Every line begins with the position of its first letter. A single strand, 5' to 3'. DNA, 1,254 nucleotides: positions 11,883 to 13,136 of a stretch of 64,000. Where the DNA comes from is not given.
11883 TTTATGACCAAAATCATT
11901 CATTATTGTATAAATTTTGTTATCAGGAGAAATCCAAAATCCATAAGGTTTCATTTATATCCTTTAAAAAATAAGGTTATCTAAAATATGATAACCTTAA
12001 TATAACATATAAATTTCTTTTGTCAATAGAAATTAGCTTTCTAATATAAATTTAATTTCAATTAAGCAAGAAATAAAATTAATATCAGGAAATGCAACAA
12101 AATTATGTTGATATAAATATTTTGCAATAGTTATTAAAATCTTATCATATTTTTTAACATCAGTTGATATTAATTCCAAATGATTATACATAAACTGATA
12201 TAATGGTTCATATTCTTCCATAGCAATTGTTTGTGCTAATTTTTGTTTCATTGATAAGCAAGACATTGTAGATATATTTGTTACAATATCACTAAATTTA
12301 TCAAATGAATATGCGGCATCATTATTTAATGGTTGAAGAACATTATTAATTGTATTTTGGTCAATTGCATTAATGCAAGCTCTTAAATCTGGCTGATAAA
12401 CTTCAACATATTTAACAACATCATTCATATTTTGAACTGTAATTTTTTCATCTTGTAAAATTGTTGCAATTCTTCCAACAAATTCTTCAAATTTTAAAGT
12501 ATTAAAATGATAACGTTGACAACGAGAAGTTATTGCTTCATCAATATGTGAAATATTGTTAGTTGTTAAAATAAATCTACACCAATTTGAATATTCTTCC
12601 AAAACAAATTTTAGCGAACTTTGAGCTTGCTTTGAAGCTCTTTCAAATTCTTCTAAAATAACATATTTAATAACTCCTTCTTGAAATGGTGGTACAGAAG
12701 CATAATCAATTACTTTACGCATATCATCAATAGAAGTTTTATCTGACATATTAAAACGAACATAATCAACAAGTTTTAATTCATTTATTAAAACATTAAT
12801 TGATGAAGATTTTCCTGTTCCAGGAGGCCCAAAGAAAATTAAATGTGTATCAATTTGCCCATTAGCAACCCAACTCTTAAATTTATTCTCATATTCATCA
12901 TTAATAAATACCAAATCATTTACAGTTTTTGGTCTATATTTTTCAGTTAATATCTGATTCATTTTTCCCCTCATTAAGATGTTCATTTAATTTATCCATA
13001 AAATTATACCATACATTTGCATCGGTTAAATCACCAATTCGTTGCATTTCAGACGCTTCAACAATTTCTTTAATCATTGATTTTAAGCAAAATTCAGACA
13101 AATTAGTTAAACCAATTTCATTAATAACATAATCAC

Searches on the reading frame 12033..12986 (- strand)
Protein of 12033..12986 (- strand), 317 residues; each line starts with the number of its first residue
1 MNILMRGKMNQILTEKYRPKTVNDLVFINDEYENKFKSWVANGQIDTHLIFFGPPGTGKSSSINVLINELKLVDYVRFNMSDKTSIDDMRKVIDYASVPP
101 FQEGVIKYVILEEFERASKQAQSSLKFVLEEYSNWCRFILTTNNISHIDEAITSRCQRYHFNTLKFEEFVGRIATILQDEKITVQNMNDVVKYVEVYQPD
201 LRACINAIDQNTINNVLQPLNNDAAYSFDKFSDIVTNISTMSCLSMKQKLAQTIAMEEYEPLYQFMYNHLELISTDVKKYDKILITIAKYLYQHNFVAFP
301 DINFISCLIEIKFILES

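Call 29: search_protein_families(library=phrogs, proteins=[window:12033-12986:-], max_evalue=0.00001)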
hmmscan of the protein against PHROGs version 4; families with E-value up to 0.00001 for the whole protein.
window:12033-12986:- (317 aa): 4 families
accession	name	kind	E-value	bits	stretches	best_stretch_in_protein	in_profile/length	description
phrog_168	-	DNA, RNA and nucleotide metabolism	1.5e-58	200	1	9-315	7-311/314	clamp loader of DNA polymerase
phrog_5846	-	DNA, RNA and nucleotide metabolism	2.2e-30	107.2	1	11-210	4-201/380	clamp loader of DNA polymerase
phrog_11838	-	DNA, RNA and nucleotide metabolism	6.1e-22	79.4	1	13-212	7-206/420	clamp loader of DNA polymerase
phrog_3757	-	unknown function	1.8e-07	31.9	0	32-72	114-152/367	-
